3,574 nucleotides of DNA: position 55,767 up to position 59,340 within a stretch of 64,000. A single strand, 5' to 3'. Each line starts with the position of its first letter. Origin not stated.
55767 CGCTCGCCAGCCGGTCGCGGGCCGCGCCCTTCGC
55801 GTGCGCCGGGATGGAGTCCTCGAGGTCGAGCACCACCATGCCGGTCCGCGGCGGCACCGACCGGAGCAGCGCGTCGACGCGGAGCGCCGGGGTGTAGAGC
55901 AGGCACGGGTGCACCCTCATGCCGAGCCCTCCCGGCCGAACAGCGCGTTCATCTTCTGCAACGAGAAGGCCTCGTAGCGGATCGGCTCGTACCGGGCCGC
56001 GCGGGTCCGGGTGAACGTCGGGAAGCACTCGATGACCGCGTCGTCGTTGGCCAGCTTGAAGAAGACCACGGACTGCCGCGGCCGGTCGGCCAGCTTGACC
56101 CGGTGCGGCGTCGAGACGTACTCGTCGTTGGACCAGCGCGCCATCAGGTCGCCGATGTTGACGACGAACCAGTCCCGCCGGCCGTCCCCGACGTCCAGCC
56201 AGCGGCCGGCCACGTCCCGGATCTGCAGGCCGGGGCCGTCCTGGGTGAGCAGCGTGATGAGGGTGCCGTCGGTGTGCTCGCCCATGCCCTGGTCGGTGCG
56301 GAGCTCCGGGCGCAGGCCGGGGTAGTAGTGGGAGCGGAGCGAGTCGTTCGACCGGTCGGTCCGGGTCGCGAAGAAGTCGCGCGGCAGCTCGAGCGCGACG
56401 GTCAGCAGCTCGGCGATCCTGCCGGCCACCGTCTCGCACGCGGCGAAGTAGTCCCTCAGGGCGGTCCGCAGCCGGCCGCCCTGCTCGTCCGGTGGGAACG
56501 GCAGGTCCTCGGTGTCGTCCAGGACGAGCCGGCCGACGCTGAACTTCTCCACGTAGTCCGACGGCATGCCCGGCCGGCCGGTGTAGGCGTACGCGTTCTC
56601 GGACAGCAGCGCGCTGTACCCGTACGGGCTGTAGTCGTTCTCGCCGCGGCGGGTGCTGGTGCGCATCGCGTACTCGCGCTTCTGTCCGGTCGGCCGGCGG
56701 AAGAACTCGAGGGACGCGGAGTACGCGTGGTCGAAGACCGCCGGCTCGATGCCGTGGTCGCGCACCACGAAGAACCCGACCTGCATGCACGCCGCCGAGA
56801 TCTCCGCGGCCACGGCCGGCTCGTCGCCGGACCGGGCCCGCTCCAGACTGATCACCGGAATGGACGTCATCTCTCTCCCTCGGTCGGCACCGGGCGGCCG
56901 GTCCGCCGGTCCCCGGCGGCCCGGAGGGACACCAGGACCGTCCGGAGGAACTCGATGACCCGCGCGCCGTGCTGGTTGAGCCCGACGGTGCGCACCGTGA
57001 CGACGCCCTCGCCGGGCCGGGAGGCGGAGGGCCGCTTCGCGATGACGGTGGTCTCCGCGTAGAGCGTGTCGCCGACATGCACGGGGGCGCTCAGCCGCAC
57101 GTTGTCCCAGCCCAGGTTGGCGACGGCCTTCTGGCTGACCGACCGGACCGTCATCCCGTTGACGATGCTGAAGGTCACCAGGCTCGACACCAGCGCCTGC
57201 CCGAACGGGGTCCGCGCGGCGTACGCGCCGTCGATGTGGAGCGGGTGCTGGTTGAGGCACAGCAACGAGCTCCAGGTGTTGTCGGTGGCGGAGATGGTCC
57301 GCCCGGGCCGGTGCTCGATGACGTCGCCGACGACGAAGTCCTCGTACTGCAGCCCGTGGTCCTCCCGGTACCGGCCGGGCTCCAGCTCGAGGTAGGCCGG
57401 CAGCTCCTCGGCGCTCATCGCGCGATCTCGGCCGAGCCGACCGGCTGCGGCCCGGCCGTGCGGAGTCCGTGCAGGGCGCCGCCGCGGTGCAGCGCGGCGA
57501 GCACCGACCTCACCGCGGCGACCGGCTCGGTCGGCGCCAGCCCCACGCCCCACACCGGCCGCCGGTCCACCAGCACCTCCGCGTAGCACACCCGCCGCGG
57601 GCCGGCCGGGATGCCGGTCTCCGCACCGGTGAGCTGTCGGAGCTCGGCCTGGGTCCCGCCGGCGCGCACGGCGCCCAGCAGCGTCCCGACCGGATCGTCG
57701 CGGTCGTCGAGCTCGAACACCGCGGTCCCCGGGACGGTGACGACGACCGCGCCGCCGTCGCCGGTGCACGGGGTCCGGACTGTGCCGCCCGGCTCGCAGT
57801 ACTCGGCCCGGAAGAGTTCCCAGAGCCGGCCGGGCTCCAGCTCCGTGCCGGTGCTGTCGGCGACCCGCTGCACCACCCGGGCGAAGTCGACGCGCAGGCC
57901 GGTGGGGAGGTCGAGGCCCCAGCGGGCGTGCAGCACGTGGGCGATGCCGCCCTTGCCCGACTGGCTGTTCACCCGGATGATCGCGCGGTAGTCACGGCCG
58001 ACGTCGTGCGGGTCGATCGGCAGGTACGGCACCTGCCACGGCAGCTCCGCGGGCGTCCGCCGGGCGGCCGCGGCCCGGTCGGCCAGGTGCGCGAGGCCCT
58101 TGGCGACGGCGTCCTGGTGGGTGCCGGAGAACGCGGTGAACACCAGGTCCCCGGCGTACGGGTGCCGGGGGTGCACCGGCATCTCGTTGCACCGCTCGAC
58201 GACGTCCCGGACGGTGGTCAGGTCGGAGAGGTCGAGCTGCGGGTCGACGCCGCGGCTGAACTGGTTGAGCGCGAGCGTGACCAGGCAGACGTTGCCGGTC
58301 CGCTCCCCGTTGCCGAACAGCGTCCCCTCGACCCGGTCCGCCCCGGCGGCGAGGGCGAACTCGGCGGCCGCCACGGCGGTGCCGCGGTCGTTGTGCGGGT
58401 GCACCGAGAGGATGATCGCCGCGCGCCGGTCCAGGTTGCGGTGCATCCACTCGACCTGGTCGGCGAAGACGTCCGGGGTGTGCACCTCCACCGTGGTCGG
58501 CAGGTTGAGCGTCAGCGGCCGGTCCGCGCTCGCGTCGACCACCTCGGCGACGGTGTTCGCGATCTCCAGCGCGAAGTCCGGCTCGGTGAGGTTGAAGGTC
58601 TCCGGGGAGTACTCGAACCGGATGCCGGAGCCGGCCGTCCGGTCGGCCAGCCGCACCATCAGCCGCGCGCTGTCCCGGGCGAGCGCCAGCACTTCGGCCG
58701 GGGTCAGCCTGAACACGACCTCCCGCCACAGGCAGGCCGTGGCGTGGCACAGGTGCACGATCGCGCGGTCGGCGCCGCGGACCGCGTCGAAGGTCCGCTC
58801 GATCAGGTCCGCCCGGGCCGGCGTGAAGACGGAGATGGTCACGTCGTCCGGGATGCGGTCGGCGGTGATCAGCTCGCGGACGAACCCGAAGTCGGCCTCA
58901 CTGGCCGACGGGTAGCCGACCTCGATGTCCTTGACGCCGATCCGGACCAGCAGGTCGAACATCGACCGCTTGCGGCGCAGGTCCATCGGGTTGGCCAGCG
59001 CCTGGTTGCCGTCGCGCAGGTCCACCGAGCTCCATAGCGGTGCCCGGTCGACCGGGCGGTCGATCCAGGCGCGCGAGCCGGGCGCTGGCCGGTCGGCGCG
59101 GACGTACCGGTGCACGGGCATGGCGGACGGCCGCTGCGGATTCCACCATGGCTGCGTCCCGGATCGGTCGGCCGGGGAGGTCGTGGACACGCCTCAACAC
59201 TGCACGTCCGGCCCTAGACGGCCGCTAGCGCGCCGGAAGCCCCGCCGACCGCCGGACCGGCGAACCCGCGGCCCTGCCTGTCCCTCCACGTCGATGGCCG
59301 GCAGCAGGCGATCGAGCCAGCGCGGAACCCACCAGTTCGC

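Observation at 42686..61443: Run of 13 tightly packed minus-strand genes for an NRPS/PKS-independent pathway (LeuA paralogue, CoA-ester enzymes, AONS-like, GspS-like ligase) plus a SARP regulator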

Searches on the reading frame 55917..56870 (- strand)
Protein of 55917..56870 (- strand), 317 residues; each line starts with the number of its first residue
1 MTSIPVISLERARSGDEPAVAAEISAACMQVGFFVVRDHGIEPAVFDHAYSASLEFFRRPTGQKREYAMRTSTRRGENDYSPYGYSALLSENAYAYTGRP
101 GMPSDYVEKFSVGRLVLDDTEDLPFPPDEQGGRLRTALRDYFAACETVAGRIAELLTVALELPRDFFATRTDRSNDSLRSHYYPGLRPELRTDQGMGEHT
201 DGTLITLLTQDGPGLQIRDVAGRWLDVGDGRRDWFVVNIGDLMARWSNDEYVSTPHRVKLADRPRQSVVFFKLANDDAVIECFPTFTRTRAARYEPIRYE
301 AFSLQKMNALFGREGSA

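Call 5: search_protein_families(library=pfam, proteins=[window:55917-56870:-], max_evalue=0.01)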
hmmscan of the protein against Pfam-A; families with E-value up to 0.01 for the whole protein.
window:55917-56870:- (317 aa): 2 families
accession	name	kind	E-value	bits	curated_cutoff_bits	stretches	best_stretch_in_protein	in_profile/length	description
PF14226.12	DIOX_N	-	1.7e-17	64.6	27.3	1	4-116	1-98/117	non-haem dioxygenase in morphine synthesis N-terminal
PF03171.26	2OG-FeII_Oxy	-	5.5e-17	62.4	23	1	175-271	2-98/101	2OG-Fe(II) oxygenase superfamily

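Call 9: search_protein_families(library=ncbifam, proteins=[window:55917-56870:-], max_evalue=0.01)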
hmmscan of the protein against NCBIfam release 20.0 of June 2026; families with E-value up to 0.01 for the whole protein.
window:55917-56870:- (317 aa): 0 families

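Call 52: search_solved_structures(query=window:55917-56870:-, max_evalue=0.00001)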
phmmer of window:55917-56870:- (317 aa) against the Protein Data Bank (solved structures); distinct sequences matched with E-value up to 0.00001: 55.
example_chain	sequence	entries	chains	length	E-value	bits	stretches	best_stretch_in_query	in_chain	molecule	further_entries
9ovh_A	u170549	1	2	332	1.5e-30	109.4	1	2-312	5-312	2-oxoglutarate-dependent ethylene/succinate-forming enzyme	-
5c3p_A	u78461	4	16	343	7.8e-28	100.5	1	4-310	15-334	Thymine dioxygenase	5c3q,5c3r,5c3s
5c3o_A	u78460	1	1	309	9.8e-25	90.3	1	4-267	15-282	Thymine dioxygenase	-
8etn_A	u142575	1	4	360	1.4e-24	89.8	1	4-303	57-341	Tri-Ketone Dioxygenase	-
8y4u_A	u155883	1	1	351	3.1e-24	88.6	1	4-303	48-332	Fe(II)/2-oxoglutarate-dependent oxygenase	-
8s7b_A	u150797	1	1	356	3.3e-24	88.6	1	4-303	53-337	Fe(II)/2-oxoglutarate-dependent oxygenase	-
9gi5_A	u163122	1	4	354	8.6e-24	87.2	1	3-302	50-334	Os06g0176700 protein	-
8x6q_A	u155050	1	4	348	5.2e-23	84.6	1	3-302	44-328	HPPD Inhibitor Sensitive 1-like 1 protein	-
8x7d_A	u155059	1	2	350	5.3e-23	84.6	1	3-302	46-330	HPPD Inhibitor Sensitive 1-like 1 protein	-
6lsv_A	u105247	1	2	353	9.5e-22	80.5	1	2-303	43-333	Probable 2-oxoglutarate-dependent dioxygenase At5g05600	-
6jyv_A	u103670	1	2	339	6e-21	77.9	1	3-269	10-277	Probable iron/ascorbate oxidoreductase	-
8x74_A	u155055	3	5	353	3e-20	75.6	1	3-298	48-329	2-oxoglutarate (2OG) and Fe(II)-dependent oxygenase superfamily protein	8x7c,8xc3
3oox_A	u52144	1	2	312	2.7e-19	72.4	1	18-277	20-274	putative 2OG-Fe(II) oxygenase family protein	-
9ig3_A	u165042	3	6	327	3.1e-17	65.6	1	19-259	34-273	2-oxoglutarate-dependent dioxygenase traH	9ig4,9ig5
9sh3_A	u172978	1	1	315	3.6e-17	65.4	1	134-302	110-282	aminocyclopropanecarboxylate oxidase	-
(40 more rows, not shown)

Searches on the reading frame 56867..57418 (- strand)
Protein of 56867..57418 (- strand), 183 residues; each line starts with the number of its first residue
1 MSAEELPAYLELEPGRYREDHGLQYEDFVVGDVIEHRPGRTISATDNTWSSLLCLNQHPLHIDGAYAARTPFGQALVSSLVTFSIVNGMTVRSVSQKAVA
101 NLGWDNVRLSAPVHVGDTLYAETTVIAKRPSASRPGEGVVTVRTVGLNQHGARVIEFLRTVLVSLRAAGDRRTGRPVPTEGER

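Call 5: search_protein_families(library=pfam, proteins=[window:56867-57418:-], max_evalue=0.01)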
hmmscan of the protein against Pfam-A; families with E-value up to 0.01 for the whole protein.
window:56867-57418:- (183 aa): 3 families
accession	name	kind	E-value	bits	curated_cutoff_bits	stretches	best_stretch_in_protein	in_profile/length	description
PF19315.5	MC_hydratase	-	6.5e-19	68.7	26.5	1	20-173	19-174/353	Mesaconyl-CoA hydratase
PF01575.25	MaoC_dehydratas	-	5e-17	62.1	27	1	30-142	6-117/123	MaoC like domain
PF13452.11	FAS1_DH_region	-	0.00053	20.6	22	1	56-156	28-131/132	FAS1-like, dehydratase domain region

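Call 9: search_protein_families(library=ncbifam, proteins=[window:56867-57418:-], max_evalue=0.01)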
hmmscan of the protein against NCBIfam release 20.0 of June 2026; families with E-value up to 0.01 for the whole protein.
window:56867-57418:- (183 aa): 5 families
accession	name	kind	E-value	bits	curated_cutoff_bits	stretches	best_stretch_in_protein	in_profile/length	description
NF038241.1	RipB_Ich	equivalog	8.9e-62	208.1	340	1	4-167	3-166/175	(R)-specific enoyl-CoA hydratase RipB/Ich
NF041625.1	methfumCoahyd_Halo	equivalog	9.4e-19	67.8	560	1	20-168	21-171/358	2-methylfumaryl-CoA hydratase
TIGR02278.1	PaaN-DH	equivalog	1.3e-10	40.2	562.8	1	23-157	523-656/664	phenylacetic acid degradation bifunctional protein PaaZ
NF006045.0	PRK08190.1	subfamily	3.3e-06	26.2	282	1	24-163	10-141/467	bifunctional enoyl-CoA hydratase/phosphate acetyltransferase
NF040624.1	HadA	equivalog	0.0037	17.5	180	0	56-162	27-136/144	(3R)-hydroxyacyl-ACP dehydratase subunit HadA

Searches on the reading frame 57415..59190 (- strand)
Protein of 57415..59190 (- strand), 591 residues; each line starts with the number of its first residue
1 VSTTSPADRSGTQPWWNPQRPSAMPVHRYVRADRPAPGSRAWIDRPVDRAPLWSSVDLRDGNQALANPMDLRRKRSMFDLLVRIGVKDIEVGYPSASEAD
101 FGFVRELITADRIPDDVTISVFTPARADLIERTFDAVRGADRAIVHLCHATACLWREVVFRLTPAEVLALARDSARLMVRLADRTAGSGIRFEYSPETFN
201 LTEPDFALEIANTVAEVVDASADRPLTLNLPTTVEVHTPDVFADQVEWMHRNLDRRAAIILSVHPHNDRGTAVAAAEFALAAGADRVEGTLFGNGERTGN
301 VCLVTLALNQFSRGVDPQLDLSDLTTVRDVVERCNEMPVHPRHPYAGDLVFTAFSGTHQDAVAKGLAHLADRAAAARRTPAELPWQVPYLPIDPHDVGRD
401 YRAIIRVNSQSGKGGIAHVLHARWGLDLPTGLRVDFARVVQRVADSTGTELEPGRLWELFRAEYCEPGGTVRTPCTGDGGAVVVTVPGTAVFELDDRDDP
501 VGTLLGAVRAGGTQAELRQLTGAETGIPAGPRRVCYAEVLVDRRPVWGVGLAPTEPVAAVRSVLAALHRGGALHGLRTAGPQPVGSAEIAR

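Call 5: search_protein_families(library=pfam, proteins=[window:57415-59190:-], max_evalue=0.01)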
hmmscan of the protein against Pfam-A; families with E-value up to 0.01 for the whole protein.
window:57415-59190:- (591 aa): 2 families
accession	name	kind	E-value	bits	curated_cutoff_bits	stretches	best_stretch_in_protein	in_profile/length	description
PF00682.25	HMGL-like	-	7.9e-66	222.5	29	1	52-331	3-260/260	HMGL-like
PF22615.1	IPMS_D2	-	1.9e-31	108.6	27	1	348-421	1-66/66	Alpha-isopropylmalate synthase, post-catalytic domain-like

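Call 8: list_cluster_members(proteins=[window:57415-59190:-, window:54079-55053:-, window:51868-53106:-, window:45661-46920:-, window:55917-56870:-, window:55072-55920:-, window:50765-51871:-, window:49213-50772:-])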
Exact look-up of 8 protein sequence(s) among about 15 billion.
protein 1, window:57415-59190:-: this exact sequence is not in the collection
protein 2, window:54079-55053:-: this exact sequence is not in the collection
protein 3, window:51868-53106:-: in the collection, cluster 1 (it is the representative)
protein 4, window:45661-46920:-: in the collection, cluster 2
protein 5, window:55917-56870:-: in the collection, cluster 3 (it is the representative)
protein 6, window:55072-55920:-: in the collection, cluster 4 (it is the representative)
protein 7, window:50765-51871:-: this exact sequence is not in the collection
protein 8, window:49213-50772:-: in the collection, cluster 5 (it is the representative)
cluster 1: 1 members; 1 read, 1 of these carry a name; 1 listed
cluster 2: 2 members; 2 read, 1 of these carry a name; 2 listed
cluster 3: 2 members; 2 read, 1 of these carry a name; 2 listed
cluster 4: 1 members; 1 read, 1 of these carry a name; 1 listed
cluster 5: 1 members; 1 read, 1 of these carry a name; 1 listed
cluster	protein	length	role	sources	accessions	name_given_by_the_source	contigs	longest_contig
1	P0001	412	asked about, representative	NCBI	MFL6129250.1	MAG: aminotransferase class I/II-fold pyridoxal phosphate-dependent enzyme ...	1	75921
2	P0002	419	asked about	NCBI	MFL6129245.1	MAG: hypothetical protein ACJ73E_09290 [Mycobacteriales bacterium]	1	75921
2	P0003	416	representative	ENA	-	-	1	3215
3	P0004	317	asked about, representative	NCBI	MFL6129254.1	MAG: isopenicillin N synthase family dioxygenase [Mycobacteriales bacterium]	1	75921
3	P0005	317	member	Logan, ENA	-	-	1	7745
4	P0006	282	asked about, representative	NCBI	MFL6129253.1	MAG: HpcH/HpaI aldolase/citrate lyase family protein [Mycobacteriales bacterium]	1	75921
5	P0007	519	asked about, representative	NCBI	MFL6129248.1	MAG: amidase [Mycobacteriales bacterium]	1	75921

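Call 9: search_protein_families(library=ncbifam, proteins=[window:57415-59190:-], max_evalue=0.01)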
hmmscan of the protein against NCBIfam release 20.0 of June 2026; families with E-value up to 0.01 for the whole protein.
window:57415-59190:- (591 aa): 19 families
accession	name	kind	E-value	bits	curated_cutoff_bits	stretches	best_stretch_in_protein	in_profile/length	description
NF002991.1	PRK03739.1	subfamily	6.7e-208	691.8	455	1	26-569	2-550/550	2-isopropylmalate synthase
TIGR00970.1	leuA_yeast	equivalog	3.4e-189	630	697.4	1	25-568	1-560/564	2-isopropylmalate synthase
NF011420.0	PRK14847.1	equivalog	1.6e-125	418.5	604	1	38-347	20-329/333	2-isopropylmalate synthase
NF042434.1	IPMS_Lepto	equivalog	4e-53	180.7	500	1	50-422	5-349/374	2-isopropylmalate synthase LeuA2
NF002086.0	PRK00915.1-3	equivalog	8.8e-41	139.9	532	1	58-364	14-308/516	2-isopropylmalate synthase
NF002088.0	PRK00915.1-5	equivalog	1.1e-39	136.3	697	1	57-364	10-305/514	2-isopropylmalate synthase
TIGR00973.1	leuA_bact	equivalog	2e-38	132.1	598.7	1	57-364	8-303/494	2-isopropylmalate synthase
NF002087.0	PRK00915.1-4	equivalog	3.9e-37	127.9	729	1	57-364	13-308/516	2-isopropylmalate synthase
NF002085.0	PRK00915.1-2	subfamily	1.8e-35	122.6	517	1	58-363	21-303/504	2-isopropylmalate synthase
NF002084.0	PRK00915.1-1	equivalog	1.4e-32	112.9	748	1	57-364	11-306/523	2-isopropylmalate synthase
TIGR02090.1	LEU1_arch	subfamily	1.9e-32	112.8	484.75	1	57-364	7-291/363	isopropylmalate/citramalate/homocitrate synthases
NF041069.1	IPMS_Sufob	equivalog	7.6e-31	107.7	600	1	57-362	7-291/371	isopropylmalate synthase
TIGR02660.1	nifV_homocitr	equivalog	1e-26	94.1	462.9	1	57-364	8-292/365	homocitrate synthase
TIGR02146.1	LysS_fung_arch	equivalog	3.3e-23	82.5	413.55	1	58-364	6-289/344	homocitrate synthase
TIGR00977.1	citramal_synth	equivalog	4.9e-20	71.3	450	1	57-364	8-307/526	citramalate synthase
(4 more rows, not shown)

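Call 72: search_solved_structures(query=window:57415-59190:-, max_evalue=1e-20, show_alignments=1)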
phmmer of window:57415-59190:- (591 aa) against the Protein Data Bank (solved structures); distinct sequences matched with E-value up to 1e-20: 7.
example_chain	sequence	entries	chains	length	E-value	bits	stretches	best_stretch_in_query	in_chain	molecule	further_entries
1sr9_A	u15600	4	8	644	1.5e-177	594.9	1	12-469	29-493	2-isopropylmalate synthase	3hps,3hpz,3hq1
3fig_A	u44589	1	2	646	1.5e-177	594.8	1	12-469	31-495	2-isopropylmalate synthase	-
3hpx_A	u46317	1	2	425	5.2e-154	517.2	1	12-404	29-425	2-isopropylmalate synthase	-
3u6w_A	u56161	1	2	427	5.3e-154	517.1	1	12-404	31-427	2-isopropylmalate synthase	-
4ov4_A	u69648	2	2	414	5.1e-38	134.1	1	55-369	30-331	2-isopropylmalate synthase | isopropylmalate synthase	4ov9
3rmj_A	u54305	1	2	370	5.7e-22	81.1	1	56-364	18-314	2-isopropylmalate synthase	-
3ewb_X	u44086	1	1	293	1.2e-21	80.1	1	56-342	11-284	2-isopropylmalate synthase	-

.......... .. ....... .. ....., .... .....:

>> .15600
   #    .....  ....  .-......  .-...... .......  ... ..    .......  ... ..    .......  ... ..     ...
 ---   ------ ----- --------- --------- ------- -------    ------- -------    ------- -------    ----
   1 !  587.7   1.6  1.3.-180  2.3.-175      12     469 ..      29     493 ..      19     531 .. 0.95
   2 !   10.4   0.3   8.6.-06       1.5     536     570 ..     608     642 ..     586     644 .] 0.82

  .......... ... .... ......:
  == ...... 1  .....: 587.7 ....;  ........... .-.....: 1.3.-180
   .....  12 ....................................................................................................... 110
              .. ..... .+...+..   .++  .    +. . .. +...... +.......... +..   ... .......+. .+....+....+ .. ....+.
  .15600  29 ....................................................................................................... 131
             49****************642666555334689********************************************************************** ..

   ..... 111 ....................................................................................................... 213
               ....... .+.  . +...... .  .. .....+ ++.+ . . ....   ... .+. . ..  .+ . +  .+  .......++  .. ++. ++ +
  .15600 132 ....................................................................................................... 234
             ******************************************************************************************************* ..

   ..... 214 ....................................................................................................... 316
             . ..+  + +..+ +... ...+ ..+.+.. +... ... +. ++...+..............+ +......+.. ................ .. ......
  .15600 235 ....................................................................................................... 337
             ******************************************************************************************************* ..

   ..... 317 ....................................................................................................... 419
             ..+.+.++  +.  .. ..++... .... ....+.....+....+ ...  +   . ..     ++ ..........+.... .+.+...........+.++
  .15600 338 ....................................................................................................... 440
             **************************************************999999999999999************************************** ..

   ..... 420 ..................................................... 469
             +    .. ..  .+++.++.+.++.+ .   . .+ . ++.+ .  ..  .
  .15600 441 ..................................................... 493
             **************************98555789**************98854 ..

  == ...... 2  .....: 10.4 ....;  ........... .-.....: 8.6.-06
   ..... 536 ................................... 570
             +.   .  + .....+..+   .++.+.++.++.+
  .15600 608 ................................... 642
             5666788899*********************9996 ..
